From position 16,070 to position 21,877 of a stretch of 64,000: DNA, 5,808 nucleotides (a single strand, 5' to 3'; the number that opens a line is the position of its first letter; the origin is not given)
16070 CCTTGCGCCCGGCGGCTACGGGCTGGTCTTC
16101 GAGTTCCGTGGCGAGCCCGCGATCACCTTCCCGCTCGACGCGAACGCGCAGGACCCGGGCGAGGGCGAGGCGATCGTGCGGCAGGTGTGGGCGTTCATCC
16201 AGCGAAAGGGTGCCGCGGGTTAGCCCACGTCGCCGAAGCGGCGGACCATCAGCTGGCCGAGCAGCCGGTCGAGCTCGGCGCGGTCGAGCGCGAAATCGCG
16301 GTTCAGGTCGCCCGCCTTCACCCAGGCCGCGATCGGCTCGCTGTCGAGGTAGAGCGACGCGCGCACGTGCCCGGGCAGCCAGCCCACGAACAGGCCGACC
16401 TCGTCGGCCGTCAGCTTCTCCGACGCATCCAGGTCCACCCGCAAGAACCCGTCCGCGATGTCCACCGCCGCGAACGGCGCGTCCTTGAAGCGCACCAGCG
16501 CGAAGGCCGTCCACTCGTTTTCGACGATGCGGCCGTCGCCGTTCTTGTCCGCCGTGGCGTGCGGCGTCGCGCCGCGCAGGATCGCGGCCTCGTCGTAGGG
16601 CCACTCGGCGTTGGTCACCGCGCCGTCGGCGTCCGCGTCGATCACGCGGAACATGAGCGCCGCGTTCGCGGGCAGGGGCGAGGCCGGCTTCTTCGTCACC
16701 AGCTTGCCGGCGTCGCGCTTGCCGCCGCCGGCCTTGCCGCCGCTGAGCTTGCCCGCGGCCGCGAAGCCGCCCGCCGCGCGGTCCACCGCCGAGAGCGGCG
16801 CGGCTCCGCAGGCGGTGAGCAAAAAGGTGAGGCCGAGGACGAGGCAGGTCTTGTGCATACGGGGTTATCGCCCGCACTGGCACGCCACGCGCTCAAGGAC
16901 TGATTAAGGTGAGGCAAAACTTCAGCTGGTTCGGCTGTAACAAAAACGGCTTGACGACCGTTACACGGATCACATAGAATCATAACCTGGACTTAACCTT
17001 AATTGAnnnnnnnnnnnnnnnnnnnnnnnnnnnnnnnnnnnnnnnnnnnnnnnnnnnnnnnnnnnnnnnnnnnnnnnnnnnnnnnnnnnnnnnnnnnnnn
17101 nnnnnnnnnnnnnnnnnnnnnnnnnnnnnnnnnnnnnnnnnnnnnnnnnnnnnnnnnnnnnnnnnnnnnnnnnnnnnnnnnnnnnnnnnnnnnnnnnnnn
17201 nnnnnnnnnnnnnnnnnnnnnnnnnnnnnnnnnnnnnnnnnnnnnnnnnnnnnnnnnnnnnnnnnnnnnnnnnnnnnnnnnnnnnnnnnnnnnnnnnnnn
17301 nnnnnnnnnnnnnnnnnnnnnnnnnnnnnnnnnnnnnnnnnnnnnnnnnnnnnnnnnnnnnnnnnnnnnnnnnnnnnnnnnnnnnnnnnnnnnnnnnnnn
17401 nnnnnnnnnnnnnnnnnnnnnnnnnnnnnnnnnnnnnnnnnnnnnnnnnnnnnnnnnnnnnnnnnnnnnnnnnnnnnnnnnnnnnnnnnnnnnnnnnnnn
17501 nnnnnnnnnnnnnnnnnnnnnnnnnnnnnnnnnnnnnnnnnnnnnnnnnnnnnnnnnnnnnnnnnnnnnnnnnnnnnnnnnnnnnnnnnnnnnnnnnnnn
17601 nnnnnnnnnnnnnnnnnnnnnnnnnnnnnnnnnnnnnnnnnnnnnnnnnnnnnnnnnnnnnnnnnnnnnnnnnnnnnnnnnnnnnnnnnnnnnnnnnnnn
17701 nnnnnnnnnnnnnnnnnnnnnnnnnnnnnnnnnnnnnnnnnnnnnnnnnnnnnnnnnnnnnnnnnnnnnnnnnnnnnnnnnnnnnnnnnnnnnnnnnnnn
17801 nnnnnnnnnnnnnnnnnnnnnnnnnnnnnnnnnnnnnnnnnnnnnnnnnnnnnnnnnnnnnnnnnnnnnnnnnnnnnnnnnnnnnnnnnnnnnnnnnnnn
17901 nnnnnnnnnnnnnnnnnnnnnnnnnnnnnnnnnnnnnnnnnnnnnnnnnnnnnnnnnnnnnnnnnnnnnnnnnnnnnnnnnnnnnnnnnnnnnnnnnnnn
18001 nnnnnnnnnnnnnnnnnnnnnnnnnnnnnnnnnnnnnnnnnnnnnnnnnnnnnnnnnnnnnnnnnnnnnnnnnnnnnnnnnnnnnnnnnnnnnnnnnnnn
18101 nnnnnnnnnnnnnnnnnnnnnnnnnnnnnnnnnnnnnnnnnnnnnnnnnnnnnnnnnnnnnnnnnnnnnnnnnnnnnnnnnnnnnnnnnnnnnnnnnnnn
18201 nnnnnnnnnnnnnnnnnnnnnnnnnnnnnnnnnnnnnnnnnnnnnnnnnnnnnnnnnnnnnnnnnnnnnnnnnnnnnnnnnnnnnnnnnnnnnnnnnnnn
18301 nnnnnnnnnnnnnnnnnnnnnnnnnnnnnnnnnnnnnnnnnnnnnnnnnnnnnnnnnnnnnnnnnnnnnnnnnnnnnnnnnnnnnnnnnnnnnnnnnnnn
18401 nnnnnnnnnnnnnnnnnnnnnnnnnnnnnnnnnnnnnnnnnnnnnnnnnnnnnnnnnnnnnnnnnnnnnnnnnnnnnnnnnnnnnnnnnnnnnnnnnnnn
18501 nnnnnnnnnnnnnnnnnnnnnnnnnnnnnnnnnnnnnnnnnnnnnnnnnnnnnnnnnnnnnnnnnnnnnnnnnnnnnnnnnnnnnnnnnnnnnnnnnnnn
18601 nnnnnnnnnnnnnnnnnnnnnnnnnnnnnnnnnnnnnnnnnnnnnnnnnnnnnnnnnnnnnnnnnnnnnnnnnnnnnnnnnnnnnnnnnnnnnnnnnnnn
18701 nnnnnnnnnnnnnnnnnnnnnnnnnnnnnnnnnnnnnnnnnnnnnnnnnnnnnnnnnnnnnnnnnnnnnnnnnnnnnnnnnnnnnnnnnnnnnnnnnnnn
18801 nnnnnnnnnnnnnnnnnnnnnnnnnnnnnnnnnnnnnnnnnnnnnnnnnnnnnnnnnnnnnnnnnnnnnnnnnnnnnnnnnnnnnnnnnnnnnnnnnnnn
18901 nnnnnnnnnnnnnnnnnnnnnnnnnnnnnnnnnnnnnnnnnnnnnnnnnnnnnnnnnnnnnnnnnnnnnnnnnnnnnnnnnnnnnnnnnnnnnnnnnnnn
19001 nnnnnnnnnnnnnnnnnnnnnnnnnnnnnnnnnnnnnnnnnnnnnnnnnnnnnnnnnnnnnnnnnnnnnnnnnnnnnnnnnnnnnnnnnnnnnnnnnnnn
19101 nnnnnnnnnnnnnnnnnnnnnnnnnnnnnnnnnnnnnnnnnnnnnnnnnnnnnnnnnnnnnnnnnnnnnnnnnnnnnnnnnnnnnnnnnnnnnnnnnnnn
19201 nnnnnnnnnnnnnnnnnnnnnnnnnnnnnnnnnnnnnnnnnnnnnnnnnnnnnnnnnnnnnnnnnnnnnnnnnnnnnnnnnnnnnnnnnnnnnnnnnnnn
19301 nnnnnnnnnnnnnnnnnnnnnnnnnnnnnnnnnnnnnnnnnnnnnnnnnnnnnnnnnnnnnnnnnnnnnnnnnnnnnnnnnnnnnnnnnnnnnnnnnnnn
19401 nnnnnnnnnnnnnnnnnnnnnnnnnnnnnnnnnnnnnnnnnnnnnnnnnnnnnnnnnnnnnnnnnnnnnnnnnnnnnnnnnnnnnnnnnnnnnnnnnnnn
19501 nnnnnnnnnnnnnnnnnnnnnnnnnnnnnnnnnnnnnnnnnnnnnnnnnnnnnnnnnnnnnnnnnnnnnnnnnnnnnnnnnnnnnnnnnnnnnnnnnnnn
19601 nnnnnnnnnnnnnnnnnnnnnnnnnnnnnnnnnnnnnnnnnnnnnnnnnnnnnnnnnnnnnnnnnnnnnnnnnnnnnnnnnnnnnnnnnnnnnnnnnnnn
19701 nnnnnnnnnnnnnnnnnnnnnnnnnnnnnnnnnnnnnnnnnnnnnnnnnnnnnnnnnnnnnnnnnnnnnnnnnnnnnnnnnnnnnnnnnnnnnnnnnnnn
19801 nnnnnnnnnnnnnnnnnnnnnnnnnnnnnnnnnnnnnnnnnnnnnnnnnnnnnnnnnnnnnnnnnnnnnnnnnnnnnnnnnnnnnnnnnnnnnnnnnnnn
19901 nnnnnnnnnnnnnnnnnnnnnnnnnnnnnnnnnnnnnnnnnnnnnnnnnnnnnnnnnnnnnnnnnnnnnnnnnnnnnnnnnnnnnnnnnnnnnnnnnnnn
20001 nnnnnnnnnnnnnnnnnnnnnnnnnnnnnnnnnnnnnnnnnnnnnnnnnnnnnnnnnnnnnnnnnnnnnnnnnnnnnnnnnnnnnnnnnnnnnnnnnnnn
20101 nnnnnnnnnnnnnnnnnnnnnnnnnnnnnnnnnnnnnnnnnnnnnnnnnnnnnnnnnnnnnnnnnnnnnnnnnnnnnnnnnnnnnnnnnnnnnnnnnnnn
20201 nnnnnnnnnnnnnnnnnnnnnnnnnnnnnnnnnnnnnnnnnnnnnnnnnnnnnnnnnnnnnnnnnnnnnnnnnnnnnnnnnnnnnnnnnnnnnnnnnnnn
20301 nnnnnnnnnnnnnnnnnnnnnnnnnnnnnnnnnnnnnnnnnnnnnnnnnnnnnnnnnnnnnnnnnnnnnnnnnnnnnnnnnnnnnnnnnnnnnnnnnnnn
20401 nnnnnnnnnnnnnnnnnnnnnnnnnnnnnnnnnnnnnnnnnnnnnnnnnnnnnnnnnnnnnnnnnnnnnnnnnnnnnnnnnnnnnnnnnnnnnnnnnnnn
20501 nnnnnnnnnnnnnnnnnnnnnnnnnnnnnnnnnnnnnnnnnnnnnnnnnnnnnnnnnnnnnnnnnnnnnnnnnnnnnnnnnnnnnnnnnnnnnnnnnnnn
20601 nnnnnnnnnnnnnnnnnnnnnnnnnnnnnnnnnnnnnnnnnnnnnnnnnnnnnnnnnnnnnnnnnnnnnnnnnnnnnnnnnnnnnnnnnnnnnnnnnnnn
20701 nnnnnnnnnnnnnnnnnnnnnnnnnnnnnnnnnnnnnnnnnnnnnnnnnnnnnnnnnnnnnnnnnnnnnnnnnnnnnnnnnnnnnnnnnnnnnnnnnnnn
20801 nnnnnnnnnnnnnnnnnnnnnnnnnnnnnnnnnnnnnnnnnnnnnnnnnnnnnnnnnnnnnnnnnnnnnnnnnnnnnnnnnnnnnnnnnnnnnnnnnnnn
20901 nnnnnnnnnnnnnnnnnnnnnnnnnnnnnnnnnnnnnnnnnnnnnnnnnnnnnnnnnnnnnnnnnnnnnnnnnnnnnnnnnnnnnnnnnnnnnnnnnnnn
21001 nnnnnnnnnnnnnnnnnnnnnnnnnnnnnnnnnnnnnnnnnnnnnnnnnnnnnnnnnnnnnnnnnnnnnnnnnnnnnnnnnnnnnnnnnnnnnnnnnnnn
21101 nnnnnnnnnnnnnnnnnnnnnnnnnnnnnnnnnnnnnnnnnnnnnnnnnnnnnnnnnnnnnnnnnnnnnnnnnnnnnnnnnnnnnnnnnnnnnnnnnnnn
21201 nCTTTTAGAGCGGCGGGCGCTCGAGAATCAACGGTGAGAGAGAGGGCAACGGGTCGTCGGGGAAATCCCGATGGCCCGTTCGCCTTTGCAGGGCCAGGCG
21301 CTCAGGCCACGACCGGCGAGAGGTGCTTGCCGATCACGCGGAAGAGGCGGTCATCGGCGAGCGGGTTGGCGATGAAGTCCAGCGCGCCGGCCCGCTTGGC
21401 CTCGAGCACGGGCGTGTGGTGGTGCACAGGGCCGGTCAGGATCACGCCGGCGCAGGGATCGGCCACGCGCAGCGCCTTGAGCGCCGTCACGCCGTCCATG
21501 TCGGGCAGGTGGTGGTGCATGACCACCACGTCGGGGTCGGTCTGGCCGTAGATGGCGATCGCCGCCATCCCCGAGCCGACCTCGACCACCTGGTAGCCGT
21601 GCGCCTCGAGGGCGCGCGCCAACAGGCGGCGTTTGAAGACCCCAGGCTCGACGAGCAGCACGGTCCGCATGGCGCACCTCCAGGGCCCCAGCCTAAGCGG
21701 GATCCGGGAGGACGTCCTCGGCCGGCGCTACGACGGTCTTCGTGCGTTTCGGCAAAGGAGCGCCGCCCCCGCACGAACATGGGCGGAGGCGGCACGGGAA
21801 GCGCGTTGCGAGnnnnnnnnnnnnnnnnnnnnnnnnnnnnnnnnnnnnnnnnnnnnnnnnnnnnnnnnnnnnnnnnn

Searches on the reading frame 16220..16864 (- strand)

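Call 71: search_protein_families(library=pfam, proteins=[window:16220-16864:-], max_evalue=0.0001)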
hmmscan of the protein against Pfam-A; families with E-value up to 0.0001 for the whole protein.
window:16220-16864:- (214 aa): 4 families
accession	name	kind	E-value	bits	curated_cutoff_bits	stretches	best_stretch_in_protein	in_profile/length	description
PF13202.12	EF-hand_5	-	8.6e-08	31.8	25.9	0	71-88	4-21/25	EF hand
PF00036.39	EF-hand_1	-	4.3e-07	29.4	25.4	0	71-88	5-22/29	EF hand domain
PF13405.12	EF-hand_6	-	7.5e-06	25.7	25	0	71-87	5-21/30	EF-hand domain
PF13499.12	EF-hand_7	-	9.9e-05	23.1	30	0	105-155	11-61/67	EF-hand domain pair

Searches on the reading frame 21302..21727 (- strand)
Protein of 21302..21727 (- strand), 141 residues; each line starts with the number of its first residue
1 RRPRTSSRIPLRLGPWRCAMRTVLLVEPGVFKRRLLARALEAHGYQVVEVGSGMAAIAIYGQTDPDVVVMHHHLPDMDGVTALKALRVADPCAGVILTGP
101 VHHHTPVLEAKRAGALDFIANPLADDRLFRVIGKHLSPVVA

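Call 71: search_protein_families(library=pfam, proteins=[window:21302-21727:-], max_evalue=0.0001)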
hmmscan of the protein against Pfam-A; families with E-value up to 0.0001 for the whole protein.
window:21302-21727:- (141 aa): 1 family
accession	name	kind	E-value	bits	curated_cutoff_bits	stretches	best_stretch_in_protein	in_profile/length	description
PF00072.30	Response_reg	-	5.1e-16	59.3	30.2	1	23-131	1-109/111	Response regulator receiver domain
